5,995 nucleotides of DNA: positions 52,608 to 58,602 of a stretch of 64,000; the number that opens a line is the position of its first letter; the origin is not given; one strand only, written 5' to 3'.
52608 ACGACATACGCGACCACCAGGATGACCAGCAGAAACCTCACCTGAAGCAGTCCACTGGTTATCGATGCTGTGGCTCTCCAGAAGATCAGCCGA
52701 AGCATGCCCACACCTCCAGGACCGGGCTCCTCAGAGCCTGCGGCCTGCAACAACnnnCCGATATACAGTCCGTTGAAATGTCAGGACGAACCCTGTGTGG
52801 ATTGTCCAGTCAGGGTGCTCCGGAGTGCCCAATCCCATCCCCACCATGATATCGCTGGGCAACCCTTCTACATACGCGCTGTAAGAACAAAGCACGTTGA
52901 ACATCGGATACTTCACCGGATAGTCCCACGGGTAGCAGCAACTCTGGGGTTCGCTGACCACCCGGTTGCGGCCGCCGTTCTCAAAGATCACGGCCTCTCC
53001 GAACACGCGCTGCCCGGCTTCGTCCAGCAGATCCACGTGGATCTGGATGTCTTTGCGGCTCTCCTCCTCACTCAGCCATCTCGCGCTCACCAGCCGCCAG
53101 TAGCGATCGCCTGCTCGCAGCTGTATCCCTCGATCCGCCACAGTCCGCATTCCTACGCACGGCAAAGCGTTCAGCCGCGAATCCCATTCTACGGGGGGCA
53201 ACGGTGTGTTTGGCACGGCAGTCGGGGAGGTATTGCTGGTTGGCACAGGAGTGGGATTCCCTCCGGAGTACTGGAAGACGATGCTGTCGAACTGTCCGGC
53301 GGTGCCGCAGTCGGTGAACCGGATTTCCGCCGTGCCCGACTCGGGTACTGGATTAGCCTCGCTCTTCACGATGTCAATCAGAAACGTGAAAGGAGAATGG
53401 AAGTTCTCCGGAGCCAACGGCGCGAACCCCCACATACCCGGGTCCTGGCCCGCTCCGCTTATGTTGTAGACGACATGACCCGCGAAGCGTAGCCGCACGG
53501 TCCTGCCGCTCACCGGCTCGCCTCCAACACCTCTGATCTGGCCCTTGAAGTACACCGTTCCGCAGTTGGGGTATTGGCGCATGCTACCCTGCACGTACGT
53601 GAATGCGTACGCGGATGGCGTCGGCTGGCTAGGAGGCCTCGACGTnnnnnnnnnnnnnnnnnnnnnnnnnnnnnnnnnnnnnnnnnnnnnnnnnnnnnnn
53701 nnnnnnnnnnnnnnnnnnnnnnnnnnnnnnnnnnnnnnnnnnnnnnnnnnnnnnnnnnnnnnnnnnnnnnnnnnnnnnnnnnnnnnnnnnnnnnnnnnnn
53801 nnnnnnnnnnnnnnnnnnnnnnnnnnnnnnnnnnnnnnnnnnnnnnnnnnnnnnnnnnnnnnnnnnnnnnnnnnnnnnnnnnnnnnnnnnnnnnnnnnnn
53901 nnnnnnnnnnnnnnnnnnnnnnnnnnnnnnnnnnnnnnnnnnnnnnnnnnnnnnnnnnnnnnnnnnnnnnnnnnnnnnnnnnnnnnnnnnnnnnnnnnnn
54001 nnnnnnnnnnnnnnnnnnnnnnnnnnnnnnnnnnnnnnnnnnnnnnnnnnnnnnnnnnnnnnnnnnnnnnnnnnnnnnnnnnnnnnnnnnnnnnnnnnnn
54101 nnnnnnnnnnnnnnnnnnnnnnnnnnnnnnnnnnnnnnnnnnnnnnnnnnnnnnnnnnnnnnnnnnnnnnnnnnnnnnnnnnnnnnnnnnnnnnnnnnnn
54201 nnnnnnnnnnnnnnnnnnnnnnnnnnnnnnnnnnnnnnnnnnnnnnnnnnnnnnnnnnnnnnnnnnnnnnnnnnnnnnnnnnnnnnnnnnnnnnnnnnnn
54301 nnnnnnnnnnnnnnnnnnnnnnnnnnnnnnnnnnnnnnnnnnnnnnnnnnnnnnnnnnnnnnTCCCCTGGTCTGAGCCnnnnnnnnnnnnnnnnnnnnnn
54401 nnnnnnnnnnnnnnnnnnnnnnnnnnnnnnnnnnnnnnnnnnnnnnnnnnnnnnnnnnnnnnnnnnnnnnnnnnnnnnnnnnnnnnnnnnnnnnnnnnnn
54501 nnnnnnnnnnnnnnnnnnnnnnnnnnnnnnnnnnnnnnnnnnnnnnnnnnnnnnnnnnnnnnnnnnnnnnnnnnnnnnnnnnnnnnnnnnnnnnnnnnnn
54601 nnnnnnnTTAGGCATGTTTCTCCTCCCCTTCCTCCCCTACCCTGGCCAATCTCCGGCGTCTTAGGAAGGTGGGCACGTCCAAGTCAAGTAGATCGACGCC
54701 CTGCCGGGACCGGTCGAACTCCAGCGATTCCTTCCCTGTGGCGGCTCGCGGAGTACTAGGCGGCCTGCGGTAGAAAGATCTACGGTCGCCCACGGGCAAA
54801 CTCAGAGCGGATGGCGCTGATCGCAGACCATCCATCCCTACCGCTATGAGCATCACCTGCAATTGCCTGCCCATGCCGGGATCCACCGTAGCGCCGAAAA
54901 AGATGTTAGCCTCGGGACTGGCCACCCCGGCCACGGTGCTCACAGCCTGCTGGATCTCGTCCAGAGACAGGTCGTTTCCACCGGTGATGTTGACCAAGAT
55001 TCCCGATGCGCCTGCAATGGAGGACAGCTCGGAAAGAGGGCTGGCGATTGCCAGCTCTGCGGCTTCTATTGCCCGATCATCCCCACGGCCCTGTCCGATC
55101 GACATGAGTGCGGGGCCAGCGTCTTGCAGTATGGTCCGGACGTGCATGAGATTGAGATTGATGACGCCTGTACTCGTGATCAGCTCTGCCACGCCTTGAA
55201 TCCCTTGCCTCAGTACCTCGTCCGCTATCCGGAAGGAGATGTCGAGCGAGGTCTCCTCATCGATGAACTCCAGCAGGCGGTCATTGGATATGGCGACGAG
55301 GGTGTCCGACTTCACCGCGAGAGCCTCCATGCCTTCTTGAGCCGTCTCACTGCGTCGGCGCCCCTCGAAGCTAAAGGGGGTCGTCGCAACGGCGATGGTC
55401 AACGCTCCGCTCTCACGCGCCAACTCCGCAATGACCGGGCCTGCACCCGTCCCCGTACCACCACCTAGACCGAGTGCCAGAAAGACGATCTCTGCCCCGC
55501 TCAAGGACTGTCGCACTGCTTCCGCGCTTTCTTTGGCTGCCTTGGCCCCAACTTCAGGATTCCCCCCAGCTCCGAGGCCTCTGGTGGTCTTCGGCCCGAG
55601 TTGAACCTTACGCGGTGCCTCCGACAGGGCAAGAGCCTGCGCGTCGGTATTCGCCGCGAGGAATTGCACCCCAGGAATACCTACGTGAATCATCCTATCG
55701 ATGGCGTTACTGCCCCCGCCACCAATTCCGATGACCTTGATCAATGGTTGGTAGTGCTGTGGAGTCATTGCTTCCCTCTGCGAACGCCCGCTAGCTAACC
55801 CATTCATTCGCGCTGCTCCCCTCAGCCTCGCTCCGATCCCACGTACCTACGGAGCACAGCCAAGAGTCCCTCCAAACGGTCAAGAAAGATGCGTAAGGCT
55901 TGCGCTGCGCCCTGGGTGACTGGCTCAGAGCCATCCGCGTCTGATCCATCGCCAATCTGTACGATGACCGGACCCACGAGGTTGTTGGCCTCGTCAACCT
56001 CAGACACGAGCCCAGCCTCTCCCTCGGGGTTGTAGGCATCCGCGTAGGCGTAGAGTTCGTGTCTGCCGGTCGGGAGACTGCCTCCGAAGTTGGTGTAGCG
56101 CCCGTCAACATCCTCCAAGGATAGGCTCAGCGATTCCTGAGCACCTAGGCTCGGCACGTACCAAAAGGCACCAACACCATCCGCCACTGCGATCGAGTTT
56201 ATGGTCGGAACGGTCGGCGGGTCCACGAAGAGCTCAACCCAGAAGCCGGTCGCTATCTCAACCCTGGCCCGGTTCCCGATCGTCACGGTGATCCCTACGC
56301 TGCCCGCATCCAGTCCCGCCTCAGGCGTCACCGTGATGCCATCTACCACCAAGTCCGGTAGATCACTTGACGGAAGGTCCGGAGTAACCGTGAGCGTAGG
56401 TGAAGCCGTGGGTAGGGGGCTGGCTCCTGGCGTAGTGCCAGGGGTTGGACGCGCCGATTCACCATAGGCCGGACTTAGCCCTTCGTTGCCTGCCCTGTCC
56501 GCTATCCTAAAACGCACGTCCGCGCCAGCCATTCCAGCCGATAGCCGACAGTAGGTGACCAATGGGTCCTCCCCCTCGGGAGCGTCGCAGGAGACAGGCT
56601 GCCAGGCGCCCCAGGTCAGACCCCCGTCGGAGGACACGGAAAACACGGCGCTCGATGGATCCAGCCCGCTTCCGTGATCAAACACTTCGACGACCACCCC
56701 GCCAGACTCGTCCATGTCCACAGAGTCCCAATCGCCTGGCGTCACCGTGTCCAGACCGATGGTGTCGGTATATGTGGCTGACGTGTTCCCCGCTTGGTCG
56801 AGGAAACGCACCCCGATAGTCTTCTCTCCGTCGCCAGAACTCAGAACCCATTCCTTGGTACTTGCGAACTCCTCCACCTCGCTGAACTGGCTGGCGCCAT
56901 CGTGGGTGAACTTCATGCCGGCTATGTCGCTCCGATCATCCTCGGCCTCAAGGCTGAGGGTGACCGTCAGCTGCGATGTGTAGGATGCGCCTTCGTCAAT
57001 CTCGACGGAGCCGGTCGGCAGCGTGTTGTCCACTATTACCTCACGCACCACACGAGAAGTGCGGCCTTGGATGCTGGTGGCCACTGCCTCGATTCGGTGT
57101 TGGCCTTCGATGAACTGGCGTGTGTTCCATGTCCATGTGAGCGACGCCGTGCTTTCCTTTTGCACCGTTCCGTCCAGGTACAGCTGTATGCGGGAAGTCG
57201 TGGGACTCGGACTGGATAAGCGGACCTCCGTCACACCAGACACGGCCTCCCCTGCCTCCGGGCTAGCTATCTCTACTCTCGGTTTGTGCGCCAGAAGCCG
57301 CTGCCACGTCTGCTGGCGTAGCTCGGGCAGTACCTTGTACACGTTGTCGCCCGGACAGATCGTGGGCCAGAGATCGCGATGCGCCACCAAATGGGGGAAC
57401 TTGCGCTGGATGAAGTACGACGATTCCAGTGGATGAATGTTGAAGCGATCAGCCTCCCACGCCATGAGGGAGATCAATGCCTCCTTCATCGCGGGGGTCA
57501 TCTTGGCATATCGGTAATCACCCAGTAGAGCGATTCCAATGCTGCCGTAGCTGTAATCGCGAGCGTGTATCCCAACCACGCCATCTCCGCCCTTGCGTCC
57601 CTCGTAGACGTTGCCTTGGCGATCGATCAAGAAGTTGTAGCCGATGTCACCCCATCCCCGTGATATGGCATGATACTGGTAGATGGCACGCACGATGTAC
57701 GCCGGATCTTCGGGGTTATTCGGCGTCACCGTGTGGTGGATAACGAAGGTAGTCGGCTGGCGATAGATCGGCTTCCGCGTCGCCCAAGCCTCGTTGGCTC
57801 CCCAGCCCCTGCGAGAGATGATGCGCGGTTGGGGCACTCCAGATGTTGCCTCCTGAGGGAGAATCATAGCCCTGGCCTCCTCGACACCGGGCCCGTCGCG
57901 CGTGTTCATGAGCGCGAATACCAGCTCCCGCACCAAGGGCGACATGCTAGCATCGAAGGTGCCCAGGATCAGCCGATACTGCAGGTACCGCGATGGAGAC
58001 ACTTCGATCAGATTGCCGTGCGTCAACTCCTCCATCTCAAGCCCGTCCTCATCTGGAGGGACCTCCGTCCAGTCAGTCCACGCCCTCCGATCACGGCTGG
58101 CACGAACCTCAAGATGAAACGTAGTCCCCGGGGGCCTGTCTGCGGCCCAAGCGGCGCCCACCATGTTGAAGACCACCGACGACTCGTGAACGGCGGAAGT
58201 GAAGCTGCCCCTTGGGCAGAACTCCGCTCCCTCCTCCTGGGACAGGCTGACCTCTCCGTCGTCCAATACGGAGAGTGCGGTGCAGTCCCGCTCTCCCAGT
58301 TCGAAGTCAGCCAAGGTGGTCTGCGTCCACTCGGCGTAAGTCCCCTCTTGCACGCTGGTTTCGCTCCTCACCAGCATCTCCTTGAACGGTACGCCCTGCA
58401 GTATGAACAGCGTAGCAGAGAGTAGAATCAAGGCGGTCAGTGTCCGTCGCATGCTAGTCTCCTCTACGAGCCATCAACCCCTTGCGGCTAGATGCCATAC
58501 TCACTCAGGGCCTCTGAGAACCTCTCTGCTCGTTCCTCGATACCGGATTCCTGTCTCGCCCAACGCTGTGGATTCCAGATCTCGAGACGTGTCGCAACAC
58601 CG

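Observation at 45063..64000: ftsZ sits in a ~19 kb co-directional wall-hydrolase/LysM/LCP supercluster instead of a canonical dcw operon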

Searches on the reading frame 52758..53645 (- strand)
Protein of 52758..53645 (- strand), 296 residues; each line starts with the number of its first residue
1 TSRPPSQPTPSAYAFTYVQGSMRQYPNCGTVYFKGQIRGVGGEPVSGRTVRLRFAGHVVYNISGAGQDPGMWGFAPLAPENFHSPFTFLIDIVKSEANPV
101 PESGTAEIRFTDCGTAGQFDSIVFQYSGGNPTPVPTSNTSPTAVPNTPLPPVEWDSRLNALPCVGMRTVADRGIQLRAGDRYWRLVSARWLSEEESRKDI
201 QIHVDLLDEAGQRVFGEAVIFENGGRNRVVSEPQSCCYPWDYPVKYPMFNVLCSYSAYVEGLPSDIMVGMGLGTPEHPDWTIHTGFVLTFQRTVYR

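Call 92: search_solved_structures(query=window:52758-53645:-, max_evalue=1)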
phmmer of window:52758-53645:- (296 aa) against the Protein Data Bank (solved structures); distinct sequences matched with E-value up to 1: 1.
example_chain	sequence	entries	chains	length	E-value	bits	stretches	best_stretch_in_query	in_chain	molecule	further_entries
8x8h_A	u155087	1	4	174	0.083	15.5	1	24-153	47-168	Pectate disaccharide-lyase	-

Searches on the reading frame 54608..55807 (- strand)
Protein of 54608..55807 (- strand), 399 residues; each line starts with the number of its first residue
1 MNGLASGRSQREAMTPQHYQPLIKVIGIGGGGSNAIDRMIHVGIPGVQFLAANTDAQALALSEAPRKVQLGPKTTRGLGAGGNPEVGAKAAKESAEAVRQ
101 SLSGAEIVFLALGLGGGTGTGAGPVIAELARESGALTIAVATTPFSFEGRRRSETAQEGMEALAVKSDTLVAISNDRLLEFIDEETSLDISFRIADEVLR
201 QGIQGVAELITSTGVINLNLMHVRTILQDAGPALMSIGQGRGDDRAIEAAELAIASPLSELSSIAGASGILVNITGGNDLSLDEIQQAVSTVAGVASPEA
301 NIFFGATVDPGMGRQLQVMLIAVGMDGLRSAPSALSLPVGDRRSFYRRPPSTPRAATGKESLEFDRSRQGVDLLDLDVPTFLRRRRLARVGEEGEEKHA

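Call 3: search_protein_families(library=pfam, proteins=[window:54608-55807:-], max_evalue=0.01)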
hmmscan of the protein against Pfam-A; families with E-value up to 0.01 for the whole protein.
window:54608-55807:- (399 aa): 2 families
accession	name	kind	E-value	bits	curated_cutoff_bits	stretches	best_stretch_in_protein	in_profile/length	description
PF00091.31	Tubulin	-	1.3e-45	156.5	33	1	23-182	2-189/190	Tubulin/FtsZ family, GTPase domain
PF12327.13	FtsZ_C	-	1.3e-26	93.2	27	1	231-326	1-95/95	FtsZ family, C-terminal domain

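Call 8: find_encoding_contigs(protein=window:54608-55807:-, flank=10000, max_places=6)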
Protein window:54608-55807:- (399 aa): 2 contigs read that carry it; 2 places shown.
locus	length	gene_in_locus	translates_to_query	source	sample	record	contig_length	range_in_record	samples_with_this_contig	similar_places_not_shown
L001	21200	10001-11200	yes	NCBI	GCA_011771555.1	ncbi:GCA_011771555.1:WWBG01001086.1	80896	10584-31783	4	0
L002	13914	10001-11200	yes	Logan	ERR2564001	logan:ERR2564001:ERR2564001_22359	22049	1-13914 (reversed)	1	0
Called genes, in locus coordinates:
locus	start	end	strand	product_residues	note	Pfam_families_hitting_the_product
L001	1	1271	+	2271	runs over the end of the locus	-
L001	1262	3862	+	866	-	PF13428:TPR_14 (faint), PF01364:Peptidase_C25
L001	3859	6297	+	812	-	-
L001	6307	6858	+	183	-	-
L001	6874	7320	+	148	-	PF02381:MraZ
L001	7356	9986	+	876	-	PF01510:Amidase_2, PF17957:Big_7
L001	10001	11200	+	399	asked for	PF00091:Tubulin, PF12327:FtsZ_C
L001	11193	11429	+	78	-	-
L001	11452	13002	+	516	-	-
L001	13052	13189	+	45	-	-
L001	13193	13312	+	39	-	-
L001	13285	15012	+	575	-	PF01476:LysM, PF23446:LysM1_NFP_LYK (faint), PF23473:LysM3_LYK4_5 (faint), PF01476:LysM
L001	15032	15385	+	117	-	-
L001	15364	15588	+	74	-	PF01476:LysM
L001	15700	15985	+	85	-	-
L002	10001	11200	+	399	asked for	PF00091:Tubulin, PF12327:FtsZ_C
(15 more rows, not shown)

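Call 10: find_related_loci(query=window:54608-55807:-, collection=genome_contigs, flank=10000)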
Query window:54608-55807:- (399 aa) in genome_contigs; peptide patterns used: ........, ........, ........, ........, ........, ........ (x = any residue, [..] = any of these).
349 stretches matched a pattern; 12 encode a relative of the query (tblastn E <= 1e-3); 12 distinct loci.
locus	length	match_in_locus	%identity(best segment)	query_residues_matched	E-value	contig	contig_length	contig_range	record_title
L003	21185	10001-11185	95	1-399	0e+0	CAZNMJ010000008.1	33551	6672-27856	MAG TPA_asm: uncultured Anaerolineales bacterium isolate SRP239594_co1_144 genome assembly, contig: NODE_312_length_3355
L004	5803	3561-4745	85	1-399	0e+0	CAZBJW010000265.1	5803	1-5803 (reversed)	MAG TPA_asm: uncultured Anaerolineales bacterium isolate binchicken_co294_156 genome assembly, contig: NODE_11241_length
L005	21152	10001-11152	73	7-393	5e-166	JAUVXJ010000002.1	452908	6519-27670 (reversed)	MAG: Chloroflexota bacterium isolate CSMAG_1213 CSMAG_1213_k141_4795_length_452908_cov_19.7333, whole genome shotgun seq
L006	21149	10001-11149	76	7-392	4e-163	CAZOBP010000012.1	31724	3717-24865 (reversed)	MAG TPA_asm: uncultured Anaerolineales bacterium isolate binchicken_co228_446 genome assembly, contig: NODE_1746_length_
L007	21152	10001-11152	73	7-393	2e-161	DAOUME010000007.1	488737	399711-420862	MAG TPA_asm: Anaerolineae bacterium isolate W31_79 k127_419255, whole genome shotgun sequence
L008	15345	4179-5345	71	2-393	5e-160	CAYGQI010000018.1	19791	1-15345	MAG TPA_asm: uncultured Anaerolineales bacterium isolate ERP119294_co1_125 genome assembly, contig: NODE_3364_length_197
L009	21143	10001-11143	75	10-393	7e-160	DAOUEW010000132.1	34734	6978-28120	MAG TPA_asm: Anaerolineae bacterium isolate N9_380 k139_327211, whole genome shotgun sequence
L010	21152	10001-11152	75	7-393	1e-158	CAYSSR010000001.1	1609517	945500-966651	MAG TPA_asm: uncultured Anaerolineales bacterium isolate binchicken_co178_113 genome assembly, contig: NODE_1_length_160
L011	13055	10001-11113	72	20-393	2e-156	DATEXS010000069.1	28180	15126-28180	MAG TPA_asm: Anaerolineae bacterium isolate SMAG_U8425 k141_1222178, whole genome shotgun sequence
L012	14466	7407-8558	72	7-393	4e-161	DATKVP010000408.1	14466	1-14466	MAG TPA_asm: Anaerolineae bacterium isolate SMAG_U14136 k141_2346524, whole genome shotgun sequence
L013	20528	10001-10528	27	17-172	3e-7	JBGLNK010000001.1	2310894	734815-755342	MAG: Dehalococcoidia bacterium isolate PPR_0277 scaffold_42132, whole genome shotgun sequence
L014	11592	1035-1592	27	25-188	1e-7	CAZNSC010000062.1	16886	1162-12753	MAG TPA_asm: uncultured Dehalococcoidales bacterium isolate binchicken_co294_13 genome assembly, contig: NODE_3572_lengt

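Call 28: search_protein_families(library=ncbifam, proteins=[window:54608-55807:-], max_evalue=0.01)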
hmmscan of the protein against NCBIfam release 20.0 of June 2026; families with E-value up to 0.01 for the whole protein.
window:54608-55807:- (399 aa): 1 family
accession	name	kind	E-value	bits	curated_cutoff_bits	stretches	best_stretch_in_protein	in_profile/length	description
TIGR00065.1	ftsZ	equivalog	7.3e-110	367.6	295.2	1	11-326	8-325/353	cell division protein FtsZ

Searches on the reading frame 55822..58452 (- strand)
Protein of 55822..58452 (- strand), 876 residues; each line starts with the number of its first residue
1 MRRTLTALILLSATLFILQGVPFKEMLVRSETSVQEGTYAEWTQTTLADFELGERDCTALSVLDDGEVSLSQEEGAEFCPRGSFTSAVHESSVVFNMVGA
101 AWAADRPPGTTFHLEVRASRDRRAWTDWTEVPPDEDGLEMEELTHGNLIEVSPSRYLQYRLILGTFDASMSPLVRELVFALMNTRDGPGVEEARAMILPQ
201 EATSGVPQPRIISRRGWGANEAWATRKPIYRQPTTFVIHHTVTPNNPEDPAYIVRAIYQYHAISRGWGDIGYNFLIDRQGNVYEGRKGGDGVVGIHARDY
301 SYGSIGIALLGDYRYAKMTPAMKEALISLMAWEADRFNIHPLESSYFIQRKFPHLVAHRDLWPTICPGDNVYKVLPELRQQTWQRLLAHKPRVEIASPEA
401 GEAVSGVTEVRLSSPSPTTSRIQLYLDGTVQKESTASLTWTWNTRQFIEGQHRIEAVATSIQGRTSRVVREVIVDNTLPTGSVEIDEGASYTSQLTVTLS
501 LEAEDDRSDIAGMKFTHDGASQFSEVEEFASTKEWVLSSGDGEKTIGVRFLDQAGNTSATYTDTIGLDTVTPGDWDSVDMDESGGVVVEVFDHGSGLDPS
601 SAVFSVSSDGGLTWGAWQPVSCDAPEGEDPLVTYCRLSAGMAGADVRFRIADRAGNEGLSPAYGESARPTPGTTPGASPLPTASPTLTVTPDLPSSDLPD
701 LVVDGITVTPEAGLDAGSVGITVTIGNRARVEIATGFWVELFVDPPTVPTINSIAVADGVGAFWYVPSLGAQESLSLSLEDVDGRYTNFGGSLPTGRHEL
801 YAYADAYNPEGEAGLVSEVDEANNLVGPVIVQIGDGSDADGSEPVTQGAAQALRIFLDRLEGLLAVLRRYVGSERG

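Call 3: search_protein_families(library=pfam, proteins=[window:55822-58452:-], max_evalue=0.01)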
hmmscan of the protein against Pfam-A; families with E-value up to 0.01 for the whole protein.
window:55822-58452:- (876 aa): 3 families
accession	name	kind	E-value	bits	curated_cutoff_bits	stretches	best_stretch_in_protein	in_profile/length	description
PF01510.30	Amidase_2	-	2.9e-17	63.7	26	1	231-368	3-130/131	N-acetylmuramoyl-L-alanine amidase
PF17957.7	Big_7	-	1.3e-11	45.4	24.1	1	391-456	1-70/70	Bacterial Ig domain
PF19077.6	Big_13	-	0.0019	19.1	27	0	508-569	38-102/102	Bacterial Ig-like domain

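Call 28: search_protein_families(library=ncbifam, proteins=[window:55822-58452:-], max_evalue=0.01)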
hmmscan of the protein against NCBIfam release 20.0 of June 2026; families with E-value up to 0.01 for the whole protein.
window:55822-58452:- (876 aa): 1 family
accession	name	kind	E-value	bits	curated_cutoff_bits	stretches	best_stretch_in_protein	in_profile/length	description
NF047446.1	barrel_OmpL47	domain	6.7e-06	26.5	40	1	493-562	3-63/68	OmpL47-type beta-barrel domain-containing protein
